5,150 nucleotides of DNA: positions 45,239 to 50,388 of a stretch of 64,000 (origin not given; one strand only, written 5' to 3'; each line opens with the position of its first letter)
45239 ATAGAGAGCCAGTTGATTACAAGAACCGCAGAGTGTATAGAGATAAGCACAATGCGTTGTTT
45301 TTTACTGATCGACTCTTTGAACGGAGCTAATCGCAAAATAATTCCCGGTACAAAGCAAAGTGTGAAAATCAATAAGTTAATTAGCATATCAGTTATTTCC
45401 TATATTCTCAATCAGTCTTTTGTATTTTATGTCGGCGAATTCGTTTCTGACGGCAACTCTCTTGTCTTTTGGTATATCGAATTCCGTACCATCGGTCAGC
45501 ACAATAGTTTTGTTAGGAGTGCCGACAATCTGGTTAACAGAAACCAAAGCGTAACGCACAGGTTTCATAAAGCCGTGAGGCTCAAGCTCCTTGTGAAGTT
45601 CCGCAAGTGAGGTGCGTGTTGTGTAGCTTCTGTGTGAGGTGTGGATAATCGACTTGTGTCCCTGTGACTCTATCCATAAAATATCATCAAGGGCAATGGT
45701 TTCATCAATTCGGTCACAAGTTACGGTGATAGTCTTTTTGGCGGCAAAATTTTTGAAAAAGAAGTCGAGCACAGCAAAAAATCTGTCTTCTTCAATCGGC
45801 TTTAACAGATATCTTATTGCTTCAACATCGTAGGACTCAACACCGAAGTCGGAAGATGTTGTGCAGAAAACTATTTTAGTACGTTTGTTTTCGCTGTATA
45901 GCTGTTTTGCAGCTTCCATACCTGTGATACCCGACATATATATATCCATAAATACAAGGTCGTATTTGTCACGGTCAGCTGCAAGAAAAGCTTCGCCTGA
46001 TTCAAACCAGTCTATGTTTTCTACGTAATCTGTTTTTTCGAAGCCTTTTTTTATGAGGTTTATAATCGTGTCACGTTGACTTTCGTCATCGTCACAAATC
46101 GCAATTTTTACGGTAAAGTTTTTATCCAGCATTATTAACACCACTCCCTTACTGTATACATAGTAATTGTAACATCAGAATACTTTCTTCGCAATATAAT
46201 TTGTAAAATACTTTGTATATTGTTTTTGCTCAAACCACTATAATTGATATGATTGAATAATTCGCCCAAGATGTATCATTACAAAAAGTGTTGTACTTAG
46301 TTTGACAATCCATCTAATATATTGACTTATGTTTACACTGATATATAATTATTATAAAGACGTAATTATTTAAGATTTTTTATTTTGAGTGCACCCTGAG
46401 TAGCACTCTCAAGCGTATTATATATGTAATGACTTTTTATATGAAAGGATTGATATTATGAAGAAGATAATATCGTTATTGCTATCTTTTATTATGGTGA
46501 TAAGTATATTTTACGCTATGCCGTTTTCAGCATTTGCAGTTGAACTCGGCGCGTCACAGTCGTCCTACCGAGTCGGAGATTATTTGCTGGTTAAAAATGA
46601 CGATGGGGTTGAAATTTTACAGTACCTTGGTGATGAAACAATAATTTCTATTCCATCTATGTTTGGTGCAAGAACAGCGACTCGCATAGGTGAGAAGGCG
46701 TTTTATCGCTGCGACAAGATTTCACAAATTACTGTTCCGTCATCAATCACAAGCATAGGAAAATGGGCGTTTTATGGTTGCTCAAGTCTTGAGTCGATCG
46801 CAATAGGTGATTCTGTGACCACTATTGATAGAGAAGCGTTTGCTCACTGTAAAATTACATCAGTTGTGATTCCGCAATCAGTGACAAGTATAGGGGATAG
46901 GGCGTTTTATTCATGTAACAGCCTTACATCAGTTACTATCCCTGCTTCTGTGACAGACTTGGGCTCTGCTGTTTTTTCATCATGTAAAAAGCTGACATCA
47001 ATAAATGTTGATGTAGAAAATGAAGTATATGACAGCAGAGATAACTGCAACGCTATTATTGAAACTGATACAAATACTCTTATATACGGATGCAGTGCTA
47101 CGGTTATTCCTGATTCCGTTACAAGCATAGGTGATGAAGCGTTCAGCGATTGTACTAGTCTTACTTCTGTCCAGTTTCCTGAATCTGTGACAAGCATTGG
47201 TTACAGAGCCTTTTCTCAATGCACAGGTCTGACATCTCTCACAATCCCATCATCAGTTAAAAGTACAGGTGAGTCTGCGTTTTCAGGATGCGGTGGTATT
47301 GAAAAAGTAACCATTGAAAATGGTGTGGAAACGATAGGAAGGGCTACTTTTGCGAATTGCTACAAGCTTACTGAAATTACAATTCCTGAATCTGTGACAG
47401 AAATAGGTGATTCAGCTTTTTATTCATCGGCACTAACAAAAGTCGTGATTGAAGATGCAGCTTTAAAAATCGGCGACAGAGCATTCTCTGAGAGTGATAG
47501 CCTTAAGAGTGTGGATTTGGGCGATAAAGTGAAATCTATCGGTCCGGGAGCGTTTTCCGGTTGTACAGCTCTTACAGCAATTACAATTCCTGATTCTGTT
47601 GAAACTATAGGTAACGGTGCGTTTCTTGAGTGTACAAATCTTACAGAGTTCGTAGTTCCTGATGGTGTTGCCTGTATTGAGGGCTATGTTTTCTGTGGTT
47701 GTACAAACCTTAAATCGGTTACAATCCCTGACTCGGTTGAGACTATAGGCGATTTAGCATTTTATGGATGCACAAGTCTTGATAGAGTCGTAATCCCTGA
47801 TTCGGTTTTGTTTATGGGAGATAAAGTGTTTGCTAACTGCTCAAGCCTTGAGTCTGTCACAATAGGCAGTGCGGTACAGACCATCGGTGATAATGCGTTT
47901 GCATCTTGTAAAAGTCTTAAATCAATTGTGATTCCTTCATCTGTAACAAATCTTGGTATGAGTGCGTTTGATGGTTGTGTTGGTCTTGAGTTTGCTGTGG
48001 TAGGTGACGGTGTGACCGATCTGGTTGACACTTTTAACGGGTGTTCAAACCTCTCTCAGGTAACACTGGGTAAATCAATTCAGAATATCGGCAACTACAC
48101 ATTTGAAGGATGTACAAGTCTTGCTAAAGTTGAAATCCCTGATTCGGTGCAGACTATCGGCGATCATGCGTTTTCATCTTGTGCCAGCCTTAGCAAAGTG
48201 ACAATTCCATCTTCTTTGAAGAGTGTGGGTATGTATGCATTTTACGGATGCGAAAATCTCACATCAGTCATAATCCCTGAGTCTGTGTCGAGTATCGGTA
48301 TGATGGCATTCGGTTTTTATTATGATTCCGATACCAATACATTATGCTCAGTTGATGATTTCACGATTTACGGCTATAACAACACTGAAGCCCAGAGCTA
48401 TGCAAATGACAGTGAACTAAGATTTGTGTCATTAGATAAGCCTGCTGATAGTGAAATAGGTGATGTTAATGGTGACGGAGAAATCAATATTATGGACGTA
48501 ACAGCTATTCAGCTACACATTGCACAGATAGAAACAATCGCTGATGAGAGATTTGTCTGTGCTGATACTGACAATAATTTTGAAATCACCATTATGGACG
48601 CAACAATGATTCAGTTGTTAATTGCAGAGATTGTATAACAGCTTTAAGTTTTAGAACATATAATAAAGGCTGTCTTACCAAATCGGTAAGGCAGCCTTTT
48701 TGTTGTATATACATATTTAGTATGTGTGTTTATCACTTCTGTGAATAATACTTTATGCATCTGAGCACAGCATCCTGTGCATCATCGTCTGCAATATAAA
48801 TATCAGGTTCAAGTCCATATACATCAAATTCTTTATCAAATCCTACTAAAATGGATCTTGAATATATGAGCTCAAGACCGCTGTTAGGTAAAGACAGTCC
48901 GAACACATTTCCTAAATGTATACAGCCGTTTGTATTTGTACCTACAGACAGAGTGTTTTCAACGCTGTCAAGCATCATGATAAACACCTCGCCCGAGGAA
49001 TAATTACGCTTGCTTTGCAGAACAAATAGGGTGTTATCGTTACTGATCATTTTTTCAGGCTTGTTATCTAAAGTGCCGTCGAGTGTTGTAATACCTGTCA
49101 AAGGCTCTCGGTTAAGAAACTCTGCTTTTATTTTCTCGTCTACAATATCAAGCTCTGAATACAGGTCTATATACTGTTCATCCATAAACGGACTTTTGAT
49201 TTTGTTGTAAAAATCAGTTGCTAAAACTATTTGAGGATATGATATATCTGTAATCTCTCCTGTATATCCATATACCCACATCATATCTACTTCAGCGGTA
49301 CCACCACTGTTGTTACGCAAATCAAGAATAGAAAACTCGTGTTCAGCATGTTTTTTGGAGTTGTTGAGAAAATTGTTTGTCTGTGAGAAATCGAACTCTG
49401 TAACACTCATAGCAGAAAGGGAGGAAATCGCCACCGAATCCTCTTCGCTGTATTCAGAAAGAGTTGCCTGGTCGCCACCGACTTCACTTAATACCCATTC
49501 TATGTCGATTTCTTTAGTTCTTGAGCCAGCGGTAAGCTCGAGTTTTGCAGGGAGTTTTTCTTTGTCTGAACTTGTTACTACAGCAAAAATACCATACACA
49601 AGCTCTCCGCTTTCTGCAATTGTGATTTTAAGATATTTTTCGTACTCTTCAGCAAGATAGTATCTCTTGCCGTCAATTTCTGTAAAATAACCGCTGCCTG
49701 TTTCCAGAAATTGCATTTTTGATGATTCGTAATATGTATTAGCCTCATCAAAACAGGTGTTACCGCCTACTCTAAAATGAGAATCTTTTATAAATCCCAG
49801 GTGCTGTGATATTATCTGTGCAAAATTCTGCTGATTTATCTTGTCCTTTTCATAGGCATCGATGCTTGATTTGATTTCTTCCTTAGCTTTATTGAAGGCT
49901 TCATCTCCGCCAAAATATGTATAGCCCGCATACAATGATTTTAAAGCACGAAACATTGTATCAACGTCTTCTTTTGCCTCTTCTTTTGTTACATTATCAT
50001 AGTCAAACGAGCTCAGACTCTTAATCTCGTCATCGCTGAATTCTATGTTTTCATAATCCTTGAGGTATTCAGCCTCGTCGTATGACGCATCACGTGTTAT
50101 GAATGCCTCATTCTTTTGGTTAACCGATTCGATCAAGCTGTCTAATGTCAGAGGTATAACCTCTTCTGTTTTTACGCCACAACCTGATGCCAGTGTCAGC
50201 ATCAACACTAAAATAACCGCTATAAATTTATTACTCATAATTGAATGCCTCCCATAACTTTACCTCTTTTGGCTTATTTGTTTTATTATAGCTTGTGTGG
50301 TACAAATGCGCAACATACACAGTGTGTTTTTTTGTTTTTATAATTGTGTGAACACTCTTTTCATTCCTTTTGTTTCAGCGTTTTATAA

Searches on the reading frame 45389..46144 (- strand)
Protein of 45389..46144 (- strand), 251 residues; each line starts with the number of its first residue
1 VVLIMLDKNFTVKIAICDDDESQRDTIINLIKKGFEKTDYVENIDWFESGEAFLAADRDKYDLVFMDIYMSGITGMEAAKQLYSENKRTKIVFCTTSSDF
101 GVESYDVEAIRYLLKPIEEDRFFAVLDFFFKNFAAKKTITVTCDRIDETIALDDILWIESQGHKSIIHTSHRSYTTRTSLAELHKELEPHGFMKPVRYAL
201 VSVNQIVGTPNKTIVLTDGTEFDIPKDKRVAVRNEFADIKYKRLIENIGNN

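Call 76: search_protein_families(library=pfam, proteins=[window:45389-46144:-], max_evalue=0.001)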
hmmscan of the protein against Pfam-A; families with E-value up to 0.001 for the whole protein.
window:45389-46144:- (251 aa): 2 families
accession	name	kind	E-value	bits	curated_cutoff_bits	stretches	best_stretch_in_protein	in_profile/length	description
PF00072.30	Response_reg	-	1.2e-17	64.5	30.2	1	14-125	1-109/111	Response regulator receiver domain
PF04397.21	LytTR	-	4.2e-12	46.6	22.6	1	150-232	6-93/98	LytTr DNA-binding domain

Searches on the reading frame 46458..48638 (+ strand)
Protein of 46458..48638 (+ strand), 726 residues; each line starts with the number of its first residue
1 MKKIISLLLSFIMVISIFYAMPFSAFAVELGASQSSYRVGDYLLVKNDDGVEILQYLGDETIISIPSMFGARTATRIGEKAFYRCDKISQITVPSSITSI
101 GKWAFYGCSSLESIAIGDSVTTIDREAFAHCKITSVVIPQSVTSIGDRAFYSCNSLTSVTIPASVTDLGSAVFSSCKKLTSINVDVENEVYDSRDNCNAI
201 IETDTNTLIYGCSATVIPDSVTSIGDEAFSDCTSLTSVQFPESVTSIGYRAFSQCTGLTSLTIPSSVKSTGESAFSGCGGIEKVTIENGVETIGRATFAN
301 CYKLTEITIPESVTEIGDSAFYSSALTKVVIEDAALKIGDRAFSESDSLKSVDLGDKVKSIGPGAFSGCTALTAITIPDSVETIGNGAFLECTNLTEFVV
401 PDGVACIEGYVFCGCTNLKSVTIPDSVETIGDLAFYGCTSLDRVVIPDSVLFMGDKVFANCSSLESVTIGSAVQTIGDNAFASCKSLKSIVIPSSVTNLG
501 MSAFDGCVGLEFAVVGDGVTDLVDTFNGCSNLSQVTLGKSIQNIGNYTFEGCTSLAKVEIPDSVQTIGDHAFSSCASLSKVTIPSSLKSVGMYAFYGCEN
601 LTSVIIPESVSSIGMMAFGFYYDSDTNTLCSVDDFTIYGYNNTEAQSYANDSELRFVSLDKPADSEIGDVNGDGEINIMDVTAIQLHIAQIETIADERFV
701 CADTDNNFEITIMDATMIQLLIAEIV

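Call 76: search_protein_families(library=pfam, proteins=[window:46458-48638:+], max_evalue=0.001)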
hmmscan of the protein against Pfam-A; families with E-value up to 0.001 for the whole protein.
window:46458-48638:+ (726 aa): 4 families
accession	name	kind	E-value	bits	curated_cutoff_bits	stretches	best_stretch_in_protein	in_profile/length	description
PF13306.12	LRR_5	-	1.5e-161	529.5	27.7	5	382-510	1-126/127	BspA type Leucine rich repeat region (6 copies)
PF13855.12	LRR_8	-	2.3e-21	75.8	27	0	337-377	15-56/61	Leucine rich repeat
PF00404.24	Dockerin_1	-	7.4e-07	29.7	22.9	1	668-718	2-52/57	Dockerin type I domain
PF23952.1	LRR_EndoS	-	4.5e-06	27.3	27.9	0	232-309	35-113/116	Endo-beta-N-acetylglucosaminidase EndoS LRR domain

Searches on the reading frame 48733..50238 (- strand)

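Call 76: search_protein_families(library=pfam, proteins=[window:48733-50238:-], max_evalue=0.001)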
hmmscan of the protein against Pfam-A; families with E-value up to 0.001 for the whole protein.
window:48733-50238:- (501 aa): 1 family
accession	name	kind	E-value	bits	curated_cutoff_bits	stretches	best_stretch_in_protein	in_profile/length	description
PF03572.23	Peptidase_S41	-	4.1e-08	33.4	24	1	285-481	16-164/165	Peptidase family S41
